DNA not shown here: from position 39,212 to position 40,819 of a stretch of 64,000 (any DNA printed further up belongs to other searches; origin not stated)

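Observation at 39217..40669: Radical SAM/SPASM enzyme immediately followed by an unannotated 46-aa Cys/His-rich triple-repeat peptide: candidate new RiPP precursor-maturase pair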

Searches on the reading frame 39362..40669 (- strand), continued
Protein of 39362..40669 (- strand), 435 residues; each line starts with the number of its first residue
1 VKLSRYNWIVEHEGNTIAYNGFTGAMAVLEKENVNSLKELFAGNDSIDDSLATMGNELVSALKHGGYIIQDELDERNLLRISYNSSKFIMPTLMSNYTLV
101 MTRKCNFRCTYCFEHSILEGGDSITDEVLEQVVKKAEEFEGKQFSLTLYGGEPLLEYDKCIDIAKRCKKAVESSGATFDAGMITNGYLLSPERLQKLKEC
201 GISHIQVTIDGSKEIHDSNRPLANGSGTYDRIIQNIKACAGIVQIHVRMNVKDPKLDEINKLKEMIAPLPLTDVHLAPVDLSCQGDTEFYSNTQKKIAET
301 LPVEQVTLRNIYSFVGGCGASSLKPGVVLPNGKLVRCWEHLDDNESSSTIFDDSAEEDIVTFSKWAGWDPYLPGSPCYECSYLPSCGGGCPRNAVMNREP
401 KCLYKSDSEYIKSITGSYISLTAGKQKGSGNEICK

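Call 26: search_solved_structures(query=A1, max_evalue=0.001, show_alignments=2)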
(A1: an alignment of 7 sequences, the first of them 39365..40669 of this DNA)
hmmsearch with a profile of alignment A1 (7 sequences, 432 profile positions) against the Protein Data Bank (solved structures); distinct sequences matched with E-value up to 0.001: 17.
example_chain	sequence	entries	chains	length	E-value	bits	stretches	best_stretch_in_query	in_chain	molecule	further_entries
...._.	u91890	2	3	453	1.9e-21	79.3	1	89-264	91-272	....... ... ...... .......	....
4k36_A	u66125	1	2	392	9.1e-14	54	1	104-265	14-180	Anaerobic sulfatase-maturating enzyme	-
4k37_A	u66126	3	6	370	1.2e-13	53.6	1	104-265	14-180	Anaerobic sulfatase-maturating enzyme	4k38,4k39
8vpo_A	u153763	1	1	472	3.5e-11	45.5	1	3-214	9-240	Radical SAM core domain-containing protein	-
2fb2_A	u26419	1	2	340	1.3e-10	43.6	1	94-286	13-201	Molybdenum cofactor biosynthesis protein A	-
1tv7_A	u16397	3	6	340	2.2e-10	42.9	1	95-286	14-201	Molybdenum cofactor biosynthesis protein A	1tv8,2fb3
6efn_A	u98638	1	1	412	7.6e-10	41.1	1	96-267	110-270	Sporulation killing factor maturation protein SkfB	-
9gm3_A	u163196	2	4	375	6.6e-06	28.1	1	99-232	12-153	ChlB radical SAM domain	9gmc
9dfn_A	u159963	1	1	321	1.4e-05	27.1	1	96-275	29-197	Radical SAM core domain-containing protein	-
7vob_C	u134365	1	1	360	1.7e-05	26.8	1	144-279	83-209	Cytosylglucuronate decarboxylase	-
7voc_C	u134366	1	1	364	1.7e-05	26.7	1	144-279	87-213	Cytosylglucuronate decarboxylase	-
9dfu_A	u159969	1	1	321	2e-05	26.5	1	98-275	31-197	Radical SAM core domain-containing protein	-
9dgw_A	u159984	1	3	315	0.00059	21.7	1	100-270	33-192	Radical SAM core domain-containing protein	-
6c8v_A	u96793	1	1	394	0.00059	21.7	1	101-214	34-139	Coenzyme PQQ synthesis protein E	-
6b4c_A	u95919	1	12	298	0.00059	21.7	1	101-270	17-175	Viperin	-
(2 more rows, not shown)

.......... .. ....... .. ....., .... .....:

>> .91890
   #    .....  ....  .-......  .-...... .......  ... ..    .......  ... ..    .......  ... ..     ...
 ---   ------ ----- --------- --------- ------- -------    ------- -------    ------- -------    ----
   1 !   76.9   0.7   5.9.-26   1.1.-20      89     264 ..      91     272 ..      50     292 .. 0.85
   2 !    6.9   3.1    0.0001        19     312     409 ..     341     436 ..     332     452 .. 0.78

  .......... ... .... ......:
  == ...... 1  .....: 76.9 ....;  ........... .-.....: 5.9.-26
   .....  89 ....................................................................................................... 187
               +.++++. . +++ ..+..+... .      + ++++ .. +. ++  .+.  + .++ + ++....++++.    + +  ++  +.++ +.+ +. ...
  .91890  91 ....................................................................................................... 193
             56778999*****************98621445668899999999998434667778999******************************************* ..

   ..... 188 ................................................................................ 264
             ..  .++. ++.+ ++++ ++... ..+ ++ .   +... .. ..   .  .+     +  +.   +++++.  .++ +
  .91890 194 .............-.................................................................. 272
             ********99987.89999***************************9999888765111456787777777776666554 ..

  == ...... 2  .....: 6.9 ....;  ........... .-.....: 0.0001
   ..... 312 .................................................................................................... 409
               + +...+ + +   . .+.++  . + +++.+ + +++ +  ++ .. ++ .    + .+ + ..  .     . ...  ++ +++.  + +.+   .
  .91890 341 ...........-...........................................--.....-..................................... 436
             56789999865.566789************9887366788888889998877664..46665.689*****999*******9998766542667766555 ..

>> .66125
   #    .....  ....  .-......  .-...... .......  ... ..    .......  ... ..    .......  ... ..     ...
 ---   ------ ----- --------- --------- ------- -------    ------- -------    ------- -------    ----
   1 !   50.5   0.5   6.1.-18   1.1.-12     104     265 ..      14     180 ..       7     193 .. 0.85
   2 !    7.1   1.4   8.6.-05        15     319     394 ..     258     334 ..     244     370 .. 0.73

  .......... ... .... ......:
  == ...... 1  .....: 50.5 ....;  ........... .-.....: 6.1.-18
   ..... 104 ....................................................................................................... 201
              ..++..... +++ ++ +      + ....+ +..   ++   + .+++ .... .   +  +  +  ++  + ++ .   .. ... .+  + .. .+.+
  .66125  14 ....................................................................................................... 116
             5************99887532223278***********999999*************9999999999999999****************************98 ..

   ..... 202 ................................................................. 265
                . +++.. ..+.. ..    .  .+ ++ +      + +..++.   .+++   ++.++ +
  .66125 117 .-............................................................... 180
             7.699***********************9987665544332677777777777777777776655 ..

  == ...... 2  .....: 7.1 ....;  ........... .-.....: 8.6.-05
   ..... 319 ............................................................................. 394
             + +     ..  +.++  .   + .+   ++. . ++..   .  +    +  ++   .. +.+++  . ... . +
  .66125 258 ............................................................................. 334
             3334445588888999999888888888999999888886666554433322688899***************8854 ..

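Call 31: list_cluster_members(proteins=[P0001, P0002, P0013])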
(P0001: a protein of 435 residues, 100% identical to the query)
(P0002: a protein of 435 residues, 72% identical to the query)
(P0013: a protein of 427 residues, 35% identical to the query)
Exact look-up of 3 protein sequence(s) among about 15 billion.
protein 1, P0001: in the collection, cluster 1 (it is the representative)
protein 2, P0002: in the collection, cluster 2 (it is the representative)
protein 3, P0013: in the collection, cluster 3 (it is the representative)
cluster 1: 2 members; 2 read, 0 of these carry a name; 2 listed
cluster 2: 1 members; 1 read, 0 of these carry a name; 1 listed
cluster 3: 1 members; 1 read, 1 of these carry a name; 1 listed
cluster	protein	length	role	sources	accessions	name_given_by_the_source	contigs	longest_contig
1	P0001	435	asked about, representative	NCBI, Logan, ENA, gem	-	-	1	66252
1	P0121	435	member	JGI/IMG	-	-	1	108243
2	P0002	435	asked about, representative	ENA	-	-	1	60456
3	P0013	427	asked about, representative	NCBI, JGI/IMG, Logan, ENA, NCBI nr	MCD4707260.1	MAG: SPASM domain-containing protein [Candidatus Sabulitectum sp.] | SPASM domain-containing protein [Candidatus Sabulitectum sp.]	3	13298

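Call 33: find_encoding_contigs(protein=P0008, flank=2500, max_places=1)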
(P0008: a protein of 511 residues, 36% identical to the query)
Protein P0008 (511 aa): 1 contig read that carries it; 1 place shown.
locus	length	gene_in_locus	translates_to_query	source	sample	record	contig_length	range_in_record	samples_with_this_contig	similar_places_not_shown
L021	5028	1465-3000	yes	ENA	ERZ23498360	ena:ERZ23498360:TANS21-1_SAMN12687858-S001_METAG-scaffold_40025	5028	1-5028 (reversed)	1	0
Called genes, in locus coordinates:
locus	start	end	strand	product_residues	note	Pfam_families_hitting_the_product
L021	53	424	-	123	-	PF03733:YccF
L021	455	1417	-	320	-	PF00089:Trypsin, PF13365:Trypsin_2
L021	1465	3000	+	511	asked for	PF13353:Fer4_12 (weak), PF04055:Radical_SAM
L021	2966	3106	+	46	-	-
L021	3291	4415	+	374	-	-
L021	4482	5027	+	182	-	?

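Call 34: find_encoding_contigs(protein=P0016, flank=2500, max_places=1)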
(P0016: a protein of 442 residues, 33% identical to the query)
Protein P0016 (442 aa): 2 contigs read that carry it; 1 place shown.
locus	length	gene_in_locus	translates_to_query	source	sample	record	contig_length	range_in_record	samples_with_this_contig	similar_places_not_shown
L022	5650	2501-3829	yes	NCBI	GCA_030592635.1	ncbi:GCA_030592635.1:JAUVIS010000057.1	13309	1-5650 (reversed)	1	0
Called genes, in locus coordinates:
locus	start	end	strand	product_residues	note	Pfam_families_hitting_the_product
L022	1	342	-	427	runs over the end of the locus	PF02812:ELFV_dehydrog_N, PF00208:ELFV_dehydrog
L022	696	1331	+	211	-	PF06971:Put_DNA-bind_N, PF02629:CoA_binding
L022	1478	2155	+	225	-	PF07992:Pyr_redox_2, PF13738:Pyr_redox_3, PF00070:Pyr_redox (weak)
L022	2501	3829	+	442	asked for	PF13353:Fer4_12, PF04055:Radical_SAM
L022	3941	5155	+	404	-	PF17170:DUF5128 (faint)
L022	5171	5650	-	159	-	?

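Call 35: find_encoding_contigs(protein=P0018, flank=2500, max_places=1)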
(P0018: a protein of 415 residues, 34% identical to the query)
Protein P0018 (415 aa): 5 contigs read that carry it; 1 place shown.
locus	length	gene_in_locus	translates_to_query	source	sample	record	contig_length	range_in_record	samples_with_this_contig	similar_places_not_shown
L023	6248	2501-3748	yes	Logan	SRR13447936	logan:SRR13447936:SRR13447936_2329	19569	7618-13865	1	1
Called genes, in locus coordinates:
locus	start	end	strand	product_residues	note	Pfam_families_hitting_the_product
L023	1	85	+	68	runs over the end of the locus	PF12844:HTH_19, PF13413:HTH_25 (weak), PF13443:HTH_26, PF13560:HTH_31, PF01381:HTH_3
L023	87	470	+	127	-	-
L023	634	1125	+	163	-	-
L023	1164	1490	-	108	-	PF00583:Acetyltransf_1, PF13508:Acetyltransf_7 (weak)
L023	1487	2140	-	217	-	PF00583:Acetyltransf_1 (weak)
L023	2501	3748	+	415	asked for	PF04055:Radical_SAM, PF13353:Fer4_12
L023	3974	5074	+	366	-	-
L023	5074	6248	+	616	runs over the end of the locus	PF00664:ABC_membrane, PF00005:ABC_tran, PF02463:SMC_N (weak)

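Call 36: find_encoding_contigs(protein=P0023, flank=2500, max_places=1)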
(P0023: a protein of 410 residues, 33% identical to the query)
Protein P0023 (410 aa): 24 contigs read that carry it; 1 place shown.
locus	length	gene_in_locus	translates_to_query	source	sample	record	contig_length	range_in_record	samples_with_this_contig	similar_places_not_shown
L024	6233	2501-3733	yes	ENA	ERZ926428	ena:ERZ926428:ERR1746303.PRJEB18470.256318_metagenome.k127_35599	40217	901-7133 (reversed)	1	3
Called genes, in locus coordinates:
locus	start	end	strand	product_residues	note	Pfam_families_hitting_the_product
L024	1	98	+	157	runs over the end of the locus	-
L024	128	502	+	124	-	PF07883:Cupin_2, PF02311:AraC_binding (faint)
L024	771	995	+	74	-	PF12844:HTH_19, PF13443:HTH_26, PF13560:HTH_31, PF01381:HTH_3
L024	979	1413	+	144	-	-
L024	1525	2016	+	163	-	-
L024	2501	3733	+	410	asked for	PF04055:Radical_SAM, PF13353:Fer4_12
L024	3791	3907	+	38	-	-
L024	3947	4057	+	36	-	-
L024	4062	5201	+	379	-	-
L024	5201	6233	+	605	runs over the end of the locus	PF00664:ABC_membrane, PF00005:ABC_tran, PF02463:SMC_N (weak)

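Call 38: search_protein_families(library=ncbifam, proteins=[P0005, P0008, P0013, P0016, P0018, P0023, P0031, P0048], max_evalue=1e-30)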
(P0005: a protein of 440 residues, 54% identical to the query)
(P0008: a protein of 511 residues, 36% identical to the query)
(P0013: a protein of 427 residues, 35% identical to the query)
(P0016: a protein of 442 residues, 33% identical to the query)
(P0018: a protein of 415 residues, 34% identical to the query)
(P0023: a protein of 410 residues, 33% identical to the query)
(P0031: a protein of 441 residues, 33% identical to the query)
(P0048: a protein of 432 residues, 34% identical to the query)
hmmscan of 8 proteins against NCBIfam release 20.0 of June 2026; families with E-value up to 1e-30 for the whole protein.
P0005 (440 aa): 6 families
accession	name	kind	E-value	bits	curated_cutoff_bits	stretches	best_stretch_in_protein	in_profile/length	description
TIGR04463.1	rSAM_vs_C_rich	equivalog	5.5e-58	196.8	525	1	6-392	1-396/438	TIGR04463 family radical SAM/SPASM RiPP maturase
NF052473.1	rSAM_FlmE_OhkG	exception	4e-52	177.5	500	1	1-275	1-282/481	FlmE/OhkG family radical SAM/SPASM peptide maturase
NF038107.1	rSAM_NF038107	equivalog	1.3e-51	175.8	600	1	1-281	1-275/444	Cys-every-fifth radical SAM/SPASM peptide maturase CefB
TIGR04334.1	rSAM_Clo7bot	equivalog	1e-46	159.5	600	1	2-399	1-414/440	radical SAM/SPASM domain Clo7bot peptide maturase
TIGR04280.1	geopep_mat_rSAM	hypoth_equivalog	9.6e-38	130.2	400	1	13-252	16-243/428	geopeptide radical SAM maturase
NF047865.1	rSAM_PapB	equivalog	2.4e-35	122.3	340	1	96-393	4-319/330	PapB family radical SAM/SPASM ranthipeptide maturase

P0008 (511 aa): 5 families
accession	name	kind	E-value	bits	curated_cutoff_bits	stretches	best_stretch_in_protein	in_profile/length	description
TIGR04463.1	rSAM_vs_C_rich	equivalog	2.9e-48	164.7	525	1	81-469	11-406/438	TIGR04463 family radical SAM/SPASM RiPP maturase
NF038107.1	rSAM_NF038107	equivalog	3.8e-43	147.9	600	1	67-459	1-402/444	Cys-every-fifth radical SAM/SPASM peptide maturase CefB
TIGR04280.1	geopep_mat_rSAM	hypoth_equivalog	1.4e-42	146.2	400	1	116-487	41-423/428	geopeptide radical SAM maturase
TIGR04334.1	rSAM_Clo7bot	equivalog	2.4e-37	128.7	600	0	68-318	1-250/440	radical SAM/SPASM domain Clo7bot peptide maturase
NF052473.1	rSAM_FlmE_OhkG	exception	1.2e-36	126.5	500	0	67-322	1-268/481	FlmE/OhkG family radical SAM/SPASM peptide maturase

P0013 (427 aa): 5 families
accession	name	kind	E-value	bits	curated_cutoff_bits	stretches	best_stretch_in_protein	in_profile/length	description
TIGR04463.1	rSAM_vs_C_rich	equivalog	2.1e-59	201.4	525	1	7-397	2-400/438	TIGR04463 family radical SAM/SPASM RiPP maturase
TIGR04334.1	rSAM_Clo7bot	equivalog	3.5e-54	184.1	600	1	2-274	1-267/440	radical SAM/SPASM domain Clo7bot peptide maturase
NF038107.1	rSAM_NF038107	equivalog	4.6e-50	170.7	600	1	1-274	1-268/444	Cys-every-fifth radical SAM/SPASM peptide maturase CefB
NF052473.1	rSAM_FlmE_OhkG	exception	2.3e-47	161.8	500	1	1-271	1-278/481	FlmE/OhkG family radical SAM/SPASM peptide maturase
TIGR04280.1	geopep_mat_rSAM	hypoth_equivalog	3.2e-37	128.5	400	1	15-398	18-399/428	geopeptide radical SAM maturase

P0016 (442 aa): 6 families
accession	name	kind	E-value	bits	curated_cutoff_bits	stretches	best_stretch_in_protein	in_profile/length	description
TIGR04463.1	rSAM_vs_C_rich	equivalog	1.1e-57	195.8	525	1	8-404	1-402/438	TIGR04463 family radical SAM/SPASM RiPP maturase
TIGR04334.1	rSAM_Clo7bot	equivalog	3.9e-51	174.1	600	1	4-413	1-423/440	radical SAM/SPASM domain Clo7bot peptide maturase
NF038107.1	rSAM_NF038107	equivalog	2e-49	168.6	600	1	4-268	2-265/444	Cys-every-fifth radical SAM/SPASM peptide maturase CefB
NF052473.1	rSAM_FlmE_OhkG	exception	1.3e-42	146.2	500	1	4-277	2-284/481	FlmE/OhkG family radical SAM/SPASM peptide maturase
TIGR04280.1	geopep_mat_rSAM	hypoth_equivalog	2.8e-36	125.4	400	1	57-399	45-395/428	geopeptide radical SAM maturase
NF047865.1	rSAM_PapB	equivalog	4e-36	124.9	340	1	95-399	3-319/330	PapB family radical SAM/SPASM ranthipeptide maturase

P0018 (415 aa): 5 families
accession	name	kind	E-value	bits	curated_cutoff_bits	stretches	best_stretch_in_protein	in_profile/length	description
TIGR04463.1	rSAM_vs_C_rich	equivalog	6.7e-65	219.5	525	1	4-387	8-403/438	TIGR04463 family radical SAM/SPASM RiPP maturase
TIGR04334.1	rSAM_Clo7bot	equivalog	5.6e-52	176.8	600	1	2-242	10-250/440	radical SAM/SPASM domain Clo7bot peptide maturase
NF038107.1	rSAM_NF038107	equivalog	6.3e-41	140.6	600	1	44-242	44-251/444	Cys-every-fifth radical SAM/SPASM peptide maturase CefB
NF052473.1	rSAM_FlmE_OhkG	exception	7.4e-39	133.8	500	1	4-245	14-267/481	FlmE/OhkG family radical SAM/SPASM peptide maturase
TIGR04280.1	geopep_mat_rSAM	hypoth_equivalog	2.2e-36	125.8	400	1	45-378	44-392/428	geopeptide radical SAM maturase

P0023 (410 aa): 5 families
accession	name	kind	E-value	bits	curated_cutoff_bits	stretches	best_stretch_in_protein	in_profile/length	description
TIGR04463.1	rSAM_vs_C_rich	equivalog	9.3e-61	205.9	525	1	2-377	13-400/438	TIGR04463 family radical SAM/SPASM RiPP maturase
TIGR04334.1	rSAM_Clo7bot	equivalog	5.9e-49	166.9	600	1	3-384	18-419/440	radical SAM/SPASM domain Clo7bot peptide maturase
NF038107.1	rSAM_NF038107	equivalog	6.9e-40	137.1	600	1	38-235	45-251/444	Cys-every-fifth radical SAM/SPASM peptide maturase CefB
NF052473.1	rSAM_FlmE_OhkG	exception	2.2e-35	122.3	500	1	2-236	19-265/481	FlmE/OhkG family radical SAM/SPASM peptide maturase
TIGR04280.1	geopep_mat_rSAM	hypoth_equivalog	5e-33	114.7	400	1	35-371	41-392/428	geopeptide radical SAM maturase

P0031 (441 aa): 7 families
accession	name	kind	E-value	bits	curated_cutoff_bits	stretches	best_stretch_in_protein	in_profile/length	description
TIGR04334.1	rSAM_Clo7bot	equivalog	8.3e-101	337.8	600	1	2-425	1-430/440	radical SAM/SPASM domain Clo7bot peptide maturase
TIGR04463.1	rSAM_vs_C_rich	equivalog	8.7e-87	291.7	525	1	16-405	9-397/438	TIGR04463 family radical SAM/SPASM RiPP maturase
NF038107.1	rSAM_NF038107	equivalog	1.4e-72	244.9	600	1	1-402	1-400/444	Cys-every-fifth radical SAM/SPASM peptide maturase CefB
TIGR04280.1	geopep_mat_rSAM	hypoth_equivalog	1e-62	212.5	400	1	1-410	1-400/428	geopeptide radical SAM maturase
NF052473.1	rSAM_FlmE_OhkG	exception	6.5e-59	199.9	500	1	1-306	1-323/481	FlmE/OhkG family radical SAM/SPASM peptide maturase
NF047865.1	rSAM_PapB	equivalog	1.5e-39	136.2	340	1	89-403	2-317/330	PapB family radical SAM/SPASM ranthipeptide maturase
TIGR04068.1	rSAM_ocin_clost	equivalog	1.7e-32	112.9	500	1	17-263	9-264/462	Cys-rich peptide radical SAM maturase CcpM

P0048 (432 aa): 6 families
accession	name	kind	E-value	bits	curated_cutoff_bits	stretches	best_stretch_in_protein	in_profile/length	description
TIGR04463.1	rSAM_vs_C_rich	equivalog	3.6e-93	312.7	525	1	6-414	1-426/438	TIGR04463 family radical SAM/SPASM RiPP maturase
TIGR04334.1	rSAM_Clo7bot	equivalog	4.1e-82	276.2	600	1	2-419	1-436/440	radical SAM/SPASM domain Clo7bot peptide maturase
NF038107.1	rSAM_NF038107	equivalog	8.5e-59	199.5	600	1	1-395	1-406/444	Cys-every-fifth radical SAM/SPASM peptide maturase CefB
NF052473.1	rSAM_FlmE_OhkG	exception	2e-54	185.1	500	1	2-262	2-282/481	FlmE/OhkG family radical SAM/SPASM peptide maturase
TIGR04280.1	geopep_mat_rSAM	hypoth_equivalog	4.7e-54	184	400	1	1-395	1-398/428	geopeptide radical SAM maturase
NF047865.1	rSAM_PapB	equivalog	9.6e-37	126.9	340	1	87-395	4-322/330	PapB family radical SAM/SPASM ranthipeptide maturase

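Call 54: predict_structure(alignment_id=A1)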
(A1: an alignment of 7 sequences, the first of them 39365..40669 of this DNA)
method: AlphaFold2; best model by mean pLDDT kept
length: 435 residues; sequences in the alignment: 7
mean_pLDDT: 53.0   pTM: 0.48
mean pLDDT of the five models: 53.0, 48.8, 48.7, 48.3, 47.8
residues with pLDDT >= 90: 39; 70-90: 100; 50-70: 68; < 50: 228
segments of 3 or more residues with pLDDT < 50: 1-29, 60-122, 306-435
pLDDT, mean of each block of 10 residues (from residue 1): 37 45 42 62 57 57 33 25 25 32 33 35 62 75 69 69 89 82 82 92 87 82 80 93 88 83 90 77 58 64 47 30 31 26 27 29 27 26 25 27 32 28 29 30
secondary structure, 60 per line:
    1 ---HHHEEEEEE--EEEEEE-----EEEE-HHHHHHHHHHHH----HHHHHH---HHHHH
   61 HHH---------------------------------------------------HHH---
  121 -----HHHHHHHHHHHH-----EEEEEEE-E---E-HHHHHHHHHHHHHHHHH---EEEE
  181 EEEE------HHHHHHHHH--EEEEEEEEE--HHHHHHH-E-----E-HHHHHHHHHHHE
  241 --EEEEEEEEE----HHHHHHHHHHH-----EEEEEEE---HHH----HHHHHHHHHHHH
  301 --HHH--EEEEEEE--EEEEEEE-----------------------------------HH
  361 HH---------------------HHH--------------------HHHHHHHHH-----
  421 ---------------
elements in order: E7-12 E15-20 E26-29 H31-42 H47-52 H56-63 H126-137 E143-149 H157-173 E177-184 H191-199 E202-210 H213-219 H229-239 E243-251 H256-266 E272-278 H289-300 E308-314 E317-323 H359-362 H407-415
